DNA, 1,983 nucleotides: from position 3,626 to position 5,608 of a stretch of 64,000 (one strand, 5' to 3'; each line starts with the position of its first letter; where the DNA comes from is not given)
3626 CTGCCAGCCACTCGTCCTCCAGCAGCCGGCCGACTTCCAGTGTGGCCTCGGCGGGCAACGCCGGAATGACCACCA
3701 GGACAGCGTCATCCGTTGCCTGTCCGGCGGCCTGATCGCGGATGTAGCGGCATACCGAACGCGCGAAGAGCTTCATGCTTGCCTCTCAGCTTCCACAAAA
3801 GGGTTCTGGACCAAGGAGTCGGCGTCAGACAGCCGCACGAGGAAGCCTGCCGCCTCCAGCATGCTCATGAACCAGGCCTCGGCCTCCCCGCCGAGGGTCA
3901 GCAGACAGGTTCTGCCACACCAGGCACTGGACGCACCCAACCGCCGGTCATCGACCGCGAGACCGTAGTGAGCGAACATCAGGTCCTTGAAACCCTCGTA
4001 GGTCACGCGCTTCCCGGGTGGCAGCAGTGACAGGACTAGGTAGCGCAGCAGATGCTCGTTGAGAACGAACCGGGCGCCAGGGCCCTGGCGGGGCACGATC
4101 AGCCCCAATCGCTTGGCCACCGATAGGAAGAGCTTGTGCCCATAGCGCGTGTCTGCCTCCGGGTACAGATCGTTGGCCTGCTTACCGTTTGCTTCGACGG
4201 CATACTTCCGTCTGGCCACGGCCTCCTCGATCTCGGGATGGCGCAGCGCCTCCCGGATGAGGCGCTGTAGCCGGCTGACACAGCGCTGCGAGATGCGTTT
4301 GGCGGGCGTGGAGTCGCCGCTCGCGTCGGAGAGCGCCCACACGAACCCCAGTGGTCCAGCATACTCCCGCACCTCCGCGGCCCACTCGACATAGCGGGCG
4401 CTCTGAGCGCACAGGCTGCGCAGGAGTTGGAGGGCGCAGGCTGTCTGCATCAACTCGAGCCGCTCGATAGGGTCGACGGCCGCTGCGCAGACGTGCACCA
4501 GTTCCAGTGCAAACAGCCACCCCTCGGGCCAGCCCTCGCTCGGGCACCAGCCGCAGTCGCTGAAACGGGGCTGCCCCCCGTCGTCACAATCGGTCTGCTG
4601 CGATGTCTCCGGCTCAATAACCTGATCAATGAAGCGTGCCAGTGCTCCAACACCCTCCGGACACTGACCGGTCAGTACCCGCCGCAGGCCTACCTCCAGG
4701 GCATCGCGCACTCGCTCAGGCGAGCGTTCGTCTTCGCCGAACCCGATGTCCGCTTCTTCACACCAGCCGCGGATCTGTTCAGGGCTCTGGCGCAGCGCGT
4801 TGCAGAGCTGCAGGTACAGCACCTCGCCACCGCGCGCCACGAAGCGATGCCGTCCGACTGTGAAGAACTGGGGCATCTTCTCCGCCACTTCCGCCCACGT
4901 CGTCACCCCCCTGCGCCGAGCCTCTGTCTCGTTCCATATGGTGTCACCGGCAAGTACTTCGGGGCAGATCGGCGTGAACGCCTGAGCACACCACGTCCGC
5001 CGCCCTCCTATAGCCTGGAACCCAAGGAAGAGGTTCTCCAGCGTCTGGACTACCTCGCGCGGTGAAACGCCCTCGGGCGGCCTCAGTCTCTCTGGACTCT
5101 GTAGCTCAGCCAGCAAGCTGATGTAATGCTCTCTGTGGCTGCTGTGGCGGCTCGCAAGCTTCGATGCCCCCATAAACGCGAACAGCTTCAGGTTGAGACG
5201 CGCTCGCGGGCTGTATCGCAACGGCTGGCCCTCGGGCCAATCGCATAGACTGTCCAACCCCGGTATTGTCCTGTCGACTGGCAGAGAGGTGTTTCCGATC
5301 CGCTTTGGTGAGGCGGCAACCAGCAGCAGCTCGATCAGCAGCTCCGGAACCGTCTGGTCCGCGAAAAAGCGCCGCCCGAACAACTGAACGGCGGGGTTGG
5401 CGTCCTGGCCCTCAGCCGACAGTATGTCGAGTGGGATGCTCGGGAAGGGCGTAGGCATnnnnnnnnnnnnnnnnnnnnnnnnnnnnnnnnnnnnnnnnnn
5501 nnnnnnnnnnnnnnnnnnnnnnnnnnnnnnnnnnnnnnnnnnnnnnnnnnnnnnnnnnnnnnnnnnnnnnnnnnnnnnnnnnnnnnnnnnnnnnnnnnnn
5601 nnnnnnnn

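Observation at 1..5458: Two large orphan proteins translationally coupled downstream of the kinase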

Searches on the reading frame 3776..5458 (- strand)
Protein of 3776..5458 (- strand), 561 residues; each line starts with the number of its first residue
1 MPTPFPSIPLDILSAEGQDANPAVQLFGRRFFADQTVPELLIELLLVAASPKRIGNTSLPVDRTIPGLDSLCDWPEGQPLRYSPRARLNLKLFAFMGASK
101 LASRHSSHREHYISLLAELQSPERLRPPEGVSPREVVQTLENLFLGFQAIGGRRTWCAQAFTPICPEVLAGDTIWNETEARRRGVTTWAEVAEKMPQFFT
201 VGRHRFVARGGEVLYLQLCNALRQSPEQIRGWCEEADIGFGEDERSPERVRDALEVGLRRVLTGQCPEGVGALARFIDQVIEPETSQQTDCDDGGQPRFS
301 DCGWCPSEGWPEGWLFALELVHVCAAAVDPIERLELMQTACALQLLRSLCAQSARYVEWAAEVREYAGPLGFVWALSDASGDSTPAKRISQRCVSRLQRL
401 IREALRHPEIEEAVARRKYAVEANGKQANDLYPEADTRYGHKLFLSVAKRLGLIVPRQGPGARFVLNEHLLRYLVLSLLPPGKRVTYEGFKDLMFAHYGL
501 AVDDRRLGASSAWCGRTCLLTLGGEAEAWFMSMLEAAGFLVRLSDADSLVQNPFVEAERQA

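Call 5: search_protein_families(library=pfam, proteins=[window:3776-5458:-], max_evalue=0.1)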
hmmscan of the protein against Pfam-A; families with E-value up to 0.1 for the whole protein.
window:3776-5458:- (561 aa): 0 families

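Call 6: search_protein_families(library=padloc, proteins=[window:3776-5458:-], max_evalue=0.1)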
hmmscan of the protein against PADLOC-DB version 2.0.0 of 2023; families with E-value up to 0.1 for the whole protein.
window:3776-5458:- (561 aa): 4 families
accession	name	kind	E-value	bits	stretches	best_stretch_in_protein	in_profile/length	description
PDLC02799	SspG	-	3e-14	50.9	1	396-554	345-498/498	SspG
PDLC02800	SspG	-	4.4e-09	33.9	2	406-554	339-476/476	SspG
PDLC02802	SspG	-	1e-07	29.2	1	445-554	414-519/519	SspG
PDLC02801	SspG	-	0.00039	17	1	449-554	427-532/533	SspG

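Call 8: search_protein_families(library=ncbifam, proteins=[window:3776-5458:-], max_evalue=1)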
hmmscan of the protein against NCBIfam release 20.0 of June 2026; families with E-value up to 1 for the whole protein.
window:3776-5458:- (561 aa): 0 families

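Call 11: find_encoding_contigs(protein=window:3776-5458:-, flank=10000, max_places=6)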
Protein window:3776-5458:- (561 aa): no gene with exactly this product is on record in the collection.

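Call 26: find_homologous_proteins(query=window:3776-5458:-)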
Query window:3776-5458:- (561 aa): 664 proteins with E <= 0.001 among 8000 candidates; the best 120 are listed.
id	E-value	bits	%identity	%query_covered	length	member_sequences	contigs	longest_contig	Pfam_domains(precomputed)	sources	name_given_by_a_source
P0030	0.0e+0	1292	100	100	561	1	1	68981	-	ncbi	ncbi:MAG: hypothetical protein ABFE08_16185 [Armatimonadia bacterium]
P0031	2.6e-213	728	58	99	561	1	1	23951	-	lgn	-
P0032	5.2e-211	720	57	99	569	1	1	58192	-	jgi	-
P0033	1.4e-210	719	57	99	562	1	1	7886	-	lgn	-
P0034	2.5e-208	712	55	99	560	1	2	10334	-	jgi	-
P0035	1.2e-205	703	57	99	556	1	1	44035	-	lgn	-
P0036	2.9e-205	701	54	99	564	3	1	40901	-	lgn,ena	-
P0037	1.4e-202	693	55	99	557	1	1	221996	-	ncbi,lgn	-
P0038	5.3e-202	691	53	99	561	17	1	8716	-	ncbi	-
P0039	2.8e-201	688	55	100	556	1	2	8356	-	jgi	jgi:hypothetical protein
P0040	3.8e-201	688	55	99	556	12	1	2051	-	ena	-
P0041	3.6e-200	685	55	99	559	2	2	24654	-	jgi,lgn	jgi:hypothetical protein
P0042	5.7e-199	681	55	97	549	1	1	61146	-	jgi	jgi:hypothetical protein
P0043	2.8e-198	678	52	100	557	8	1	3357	-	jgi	-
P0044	6.5e-198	677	52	99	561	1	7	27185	-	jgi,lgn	jgi:hypothetical protein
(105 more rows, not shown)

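Call 33: search_solved_structures(query=A2, max_evalue=10, show_alignments=2)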
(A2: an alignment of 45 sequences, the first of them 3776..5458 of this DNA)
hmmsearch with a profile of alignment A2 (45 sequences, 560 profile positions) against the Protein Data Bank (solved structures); distinct sequences matched with E-value up to 10: 1.
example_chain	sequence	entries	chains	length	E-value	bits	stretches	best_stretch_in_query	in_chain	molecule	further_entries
1s1c_X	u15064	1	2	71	0.8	11.4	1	221-277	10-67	Rho-associated, coiled-coil containing protein kinase 1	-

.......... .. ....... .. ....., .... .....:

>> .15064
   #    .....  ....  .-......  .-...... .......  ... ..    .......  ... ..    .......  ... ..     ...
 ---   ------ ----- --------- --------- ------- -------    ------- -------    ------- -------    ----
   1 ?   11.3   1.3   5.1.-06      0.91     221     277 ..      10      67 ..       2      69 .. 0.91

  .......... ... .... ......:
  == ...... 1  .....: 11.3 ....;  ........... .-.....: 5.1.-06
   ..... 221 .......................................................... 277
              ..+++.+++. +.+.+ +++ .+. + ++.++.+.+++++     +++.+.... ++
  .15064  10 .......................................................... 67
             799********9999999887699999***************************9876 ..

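Call 39: find_related_loci(query=A2, collection=genome_contigs, flank=10000)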
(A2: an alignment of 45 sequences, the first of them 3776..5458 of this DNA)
Query A2 (561 aa) in genome_contigs; peptide patterns used: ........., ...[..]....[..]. (x = any residue, [..] = any of these).
117 stretches matched a pattern; 40 encode a relative of the query (tblastn E <= 1e-3); 39 distinct loci.
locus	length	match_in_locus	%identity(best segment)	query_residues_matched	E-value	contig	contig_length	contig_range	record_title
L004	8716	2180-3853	53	1-558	0e+0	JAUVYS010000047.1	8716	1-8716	MAG: Candidatus Bathyarchaeota archaeon isolate CSMAG_1248 CSMAG_1248_k141_1318749_length_8716_cov_6.8876, whole genome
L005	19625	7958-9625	52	1-560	0e+0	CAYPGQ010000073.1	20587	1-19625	MAG TPA_asm: uncultured Eubacteriales bacterium isolate SRP068000_co1_174 genome assembly, contig: NODE_3530_length_2058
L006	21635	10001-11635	54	1-554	0e+0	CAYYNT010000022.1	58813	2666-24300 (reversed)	MAG TPA_asm: uncultured Gemmatimonadales bacterium isolate binchicken_co20_206 genome assembly, contig: NODE_1278_length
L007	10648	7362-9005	54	1-554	0e+0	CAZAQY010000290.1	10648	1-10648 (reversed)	MAG TPA_asm: uncultured Pirellulaceae bacterium isolate binchicken_co273_199 genome assembly, contig: NODE_6677_length_1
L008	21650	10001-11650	50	1-557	0e+0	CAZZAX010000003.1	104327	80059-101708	MAG TPA_asm: uncultured Pirellulales bacterium isolate SRP068000_co1_46 genome assembly, contig: NODE_105_length_104327_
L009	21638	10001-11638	52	1-554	0e+0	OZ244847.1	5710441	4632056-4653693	MAG: Candidatus Latescibacterota bacterium isolate 8a2eb0e1-25ad-4382-8bb9-52b38a0e126b genome assembly, chromosome: 1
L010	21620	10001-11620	52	1-554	0e+0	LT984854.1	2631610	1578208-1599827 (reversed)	uncultured Desulfobacterium sp. isolate TRIP AH-1 genome assembly, scaffold: PITCH_a_scaffold1, whole genome shotgun seq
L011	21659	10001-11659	52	1-554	0e+0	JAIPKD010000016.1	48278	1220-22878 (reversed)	MAG: Verrucomicrobia bacterium isolate Tobar15.5-16.5m-G41 Tobar15-5-16-5m-C352, whole genome shotgun sequence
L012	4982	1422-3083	53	1-554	0e+0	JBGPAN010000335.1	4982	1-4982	MAG: Bacteroidota bacterium isolate OBJ_0618_130150_128 k141_4319706_length_4982_cov_6.0000, whole genome shotgun sequen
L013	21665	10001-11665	50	1-553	0e+0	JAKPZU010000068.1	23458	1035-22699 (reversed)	MAG: Bacillota bacterium isolate USCA_maxbin.164 k141_1250818, whole genome shotgun sequence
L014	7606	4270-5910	50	1-554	0e+0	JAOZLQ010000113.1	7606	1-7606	MAG: Desulfuromusa sp. isolate GMC10.metabat2.77 NODE_10837_length_7606_cov_5.669448, whole genome shotgun sequence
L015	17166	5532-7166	49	1-552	0e+0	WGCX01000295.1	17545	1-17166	MAG: Desulfobacteraceae bacterium isolate S145_18 k151_771, whole genome shotgun sequence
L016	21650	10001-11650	50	1-554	0e+0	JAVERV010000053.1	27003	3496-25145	MAG: Desulfobacterium sp. isolate BF1_31 scaffold_2847_c1_biofilm_2017, whole genome shotgun sequence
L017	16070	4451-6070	51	1-554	0e+0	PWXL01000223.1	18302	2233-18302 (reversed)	MAG: Candidatus Atribacteria bacterium isolate CSSed11_91 CS-Sed11-C3542, whole genome shotgun sequence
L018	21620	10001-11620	50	1-554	1e-179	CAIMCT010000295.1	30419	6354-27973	MAG: uncultured Desulfobacteraceae bacterium isolate Umea1_bin-2529 genome assembly, contig: bin-2529:295/580, whole gen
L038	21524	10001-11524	31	13-553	7e-75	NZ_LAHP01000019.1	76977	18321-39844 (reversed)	Arsukibacterium sp. MJ3 EFN4V4QM, whole genome shotgun sequence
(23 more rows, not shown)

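Call 42: predict_structure(alignment_id=A2)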
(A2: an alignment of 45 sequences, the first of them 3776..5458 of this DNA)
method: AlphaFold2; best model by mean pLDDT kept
length: 561 residues; sequences in the alignment: 45
mean_pLDDT: 87.5   pTM: 0.91
mean pLDDT of the five models: 87.5, 84.7, 83.8, 78.3, 74.5
residues with pLDDT >= 90: 304; 70-90: 213; 50-70: 31; < 50: 13
segments of 3 or more residues with pLDDT < 50: 150-153, 202-207, 559-561
pLDDT, mean of each block of 10 residues (from residue 1): 93 82 88 79 92 94 93 95 88 67 81 90 88 88 72 54 82 81 89 80 53 96 96 89 93 95 81 89 89 87 94 98 93 93 97 96 93 93 89 96 96 93 88 87 92 85 94 96 92 95 92 88 77 92 82 70 40
secondary structure, 60 per line:
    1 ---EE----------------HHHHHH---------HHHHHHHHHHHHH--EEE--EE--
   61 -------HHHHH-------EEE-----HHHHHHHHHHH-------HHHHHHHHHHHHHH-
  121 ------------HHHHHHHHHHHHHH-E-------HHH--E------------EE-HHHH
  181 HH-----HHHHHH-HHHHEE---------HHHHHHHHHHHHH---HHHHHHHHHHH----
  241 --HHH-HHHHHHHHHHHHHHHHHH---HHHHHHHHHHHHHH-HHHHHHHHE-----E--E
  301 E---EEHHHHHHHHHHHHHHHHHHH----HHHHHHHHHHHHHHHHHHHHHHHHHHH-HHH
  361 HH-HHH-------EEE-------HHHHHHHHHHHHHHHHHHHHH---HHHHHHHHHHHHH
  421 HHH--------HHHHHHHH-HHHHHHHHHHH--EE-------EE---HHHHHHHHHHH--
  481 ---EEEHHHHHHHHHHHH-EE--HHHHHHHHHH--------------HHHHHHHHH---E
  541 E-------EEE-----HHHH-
elements in order: H22-27 H37-49 E52-54 H68-72 E80-82 H88-98 H106-119 H133-146 H177-182 H188-193 H195-198 H210-222 H226-236 H247-264 H268-281 H283-290 H307-325 H330-356 H358-362 E374-376 H384-404 H408-423 H432-439 H441-451 H468-478 E484-486 H487-498 H504-513 H528-536 E549-551 H557-560

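Call 47: search_protein_families(library=padloc, proteins=[L038:8199-9947:+, L038:9947-11539:+, L038:11499-16922:+, L038:16926-17804:+, L038:17840-21493:+], max_evalue=0.001)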
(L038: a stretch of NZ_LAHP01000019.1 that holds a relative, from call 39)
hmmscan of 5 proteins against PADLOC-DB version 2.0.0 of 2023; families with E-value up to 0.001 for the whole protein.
L038:8199-9947:+ (583 aa): 6 families
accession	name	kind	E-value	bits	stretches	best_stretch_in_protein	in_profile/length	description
PDLC02793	SspF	-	3e-33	113.1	1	38-274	35-274/600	SspF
PDLC02795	SspF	-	6.5e-32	108.9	1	3-311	1-302/560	SspF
PDLC02796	SspF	-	7.2e-28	95.9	1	3-323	1-306/525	SspF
PDLC02797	SspF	-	2.3e-12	44.1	1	44-267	45-272/568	SspF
PDLC02798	SspF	-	9.4e-09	32.3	1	45-274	50-279/607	SspF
PDLC02794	SspF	-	3.7e-05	20.6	0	56-212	55-217/572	SspF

L038:9947-11539:+ (531 aa): 4 families
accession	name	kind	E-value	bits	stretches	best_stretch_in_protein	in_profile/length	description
PDLC02799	SspG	-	1.1e-18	65.6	2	404-525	381-496/498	SspG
PDLC02801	SspG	-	1.2e-08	31.9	1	406-525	413-530/533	SspG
PDLC02800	SspG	-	2.8e-07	27.9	0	420-525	377-474/476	SspG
PDLC02802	SspG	-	3.8e-07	27.3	1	413-525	411-517/519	SspG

L038:11499-16922:+ (1808 aa): 16 families
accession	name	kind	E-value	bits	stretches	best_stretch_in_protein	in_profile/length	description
PDLC02684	DndH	-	1.4e-67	226.4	1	1155-1727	1108-1647/1715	DndH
PDLC02685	DndH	-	6e-38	128.3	1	1357-1727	1233-1610/1678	DndH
PDLC02804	SspH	-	5.7e-22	75.1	1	786-1289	592-1089/1561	SspH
PDLC02806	SspH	-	3.2e-20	69.3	1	1002-1279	987-1253/1766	SspH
PDLC04140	mad8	-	2.4e-17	61.4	1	1450-1726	19-242/314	mads_8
PDLC02679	DndH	-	1.1e-14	50.9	2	1153-1488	1093-1385/1711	DndH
PDLC04105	HerA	-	3.2e-09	33.9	0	1434-1495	138-199/576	-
PDLC02803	SspH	-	3.9e-08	29.4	1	1002-1275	959-1222/1255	SspH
PDLC04100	HerA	-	2.5e-07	27.7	0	1637-1774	397-538/580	-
PDLC04103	HerA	-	2.7e-07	27.3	1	1451-1500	161-210/579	-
PDLC02185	HerA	-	5.7e-07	26.6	0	1429-1501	131-203/585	-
PDLC04102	HerA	-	7.3e-06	22.6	0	1598-1720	430-555/654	-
PDLC04106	HerA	-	3.4e-05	20.6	0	1698-1722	542-566/667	-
PDLC01055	HerA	-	9.1e-05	19.4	0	1440-1489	138-184/532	Type III coevolved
PDLC02680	DndH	-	0.00011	17.6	1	1601-1777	1367-1547/1567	DndH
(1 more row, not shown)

L038:16926-17804:+ (293 aa): 2 families
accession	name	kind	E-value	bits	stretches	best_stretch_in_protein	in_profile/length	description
PDLC02768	SspB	-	0.00015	19.2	1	58-115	46-105/295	SspB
PDLC02769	SspB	-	0.0005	17.6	1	58-113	49-106/282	SspB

L038:17840-21493:+ (1218 aa): 6 families
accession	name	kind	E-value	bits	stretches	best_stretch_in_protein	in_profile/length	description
PDLC02779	SspC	-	1.2e-12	44.5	1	67-173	30-131/1054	SspC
PDLC02781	SspC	-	4.2e-10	36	1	253-431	156-318/1104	SspC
PDLC02775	SspC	-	1.7e-09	34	1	70-140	41-111/1064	SspC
PDLC02777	SspC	-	3.4e-09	33.4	1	84-190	42-139/1097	SspC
PDLC02780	SspC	-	1.6e-07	27.7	0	236-318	129-207/1045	SspC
PDLC02778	SspC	-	4.1e-07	26.1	0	85-125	44-84/1053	SspC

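Call 58: search_protein_representatives(protein=window:3776-5458:-)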
Query: 561 residues. Proteins with E-value up to 0.001 (for the whole library): 321; up to 1e-10: 237; up to 1e-30: 117. The best 150 are listed.
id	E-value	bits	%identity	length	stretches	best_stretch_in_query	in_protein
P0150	8.9e-178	609.0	51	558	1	3-555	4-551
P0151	2.9e-156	537.9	48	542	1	3-555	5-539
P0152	9.9e-155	532.9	50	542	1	1-555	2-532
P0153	4.1e-151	521.0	46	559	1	2-556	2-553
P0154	6.5e-134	464.2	47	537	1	1-555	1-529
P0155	1.2e-129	450.0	45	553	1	1-558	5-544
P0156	8.0e-128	444.0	43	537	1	13-555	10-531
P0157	5.6e-122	424.7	45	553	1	10-555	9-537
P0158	9.4e-122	424.0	54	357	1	202-555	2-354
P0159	9.5e-121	420.7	43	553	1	20-556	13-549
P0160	3.4e-120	418.8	43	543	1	6-558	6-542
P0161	2.6e-117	409.4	42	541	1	20-554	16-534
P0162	6.9e-116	404.6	40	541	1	15-556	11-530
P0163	3.5e-113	395.7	42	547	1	2-542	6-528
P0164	4.2e-111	388.8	40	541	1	19-555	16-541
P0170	7.8e-98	345.0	36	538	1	5-554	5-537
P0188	1.7e-75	271.3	33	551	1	24-553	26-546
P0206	5.1e-62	226.8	31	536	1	16-553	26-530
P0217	4.6e-52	193.9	29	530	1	15-553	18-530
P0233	2.8e-41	158.3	29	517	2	250-555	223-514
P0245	5.0e-37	144.3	28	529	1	18-557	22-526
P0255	3.8e-33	131.5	27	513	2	319-556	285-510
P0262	1.3e-31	126.5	27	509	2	326-556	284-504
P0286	1.3e-26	110.0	27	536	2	20-223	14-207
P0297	4.8e-24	101.4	26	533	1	13-558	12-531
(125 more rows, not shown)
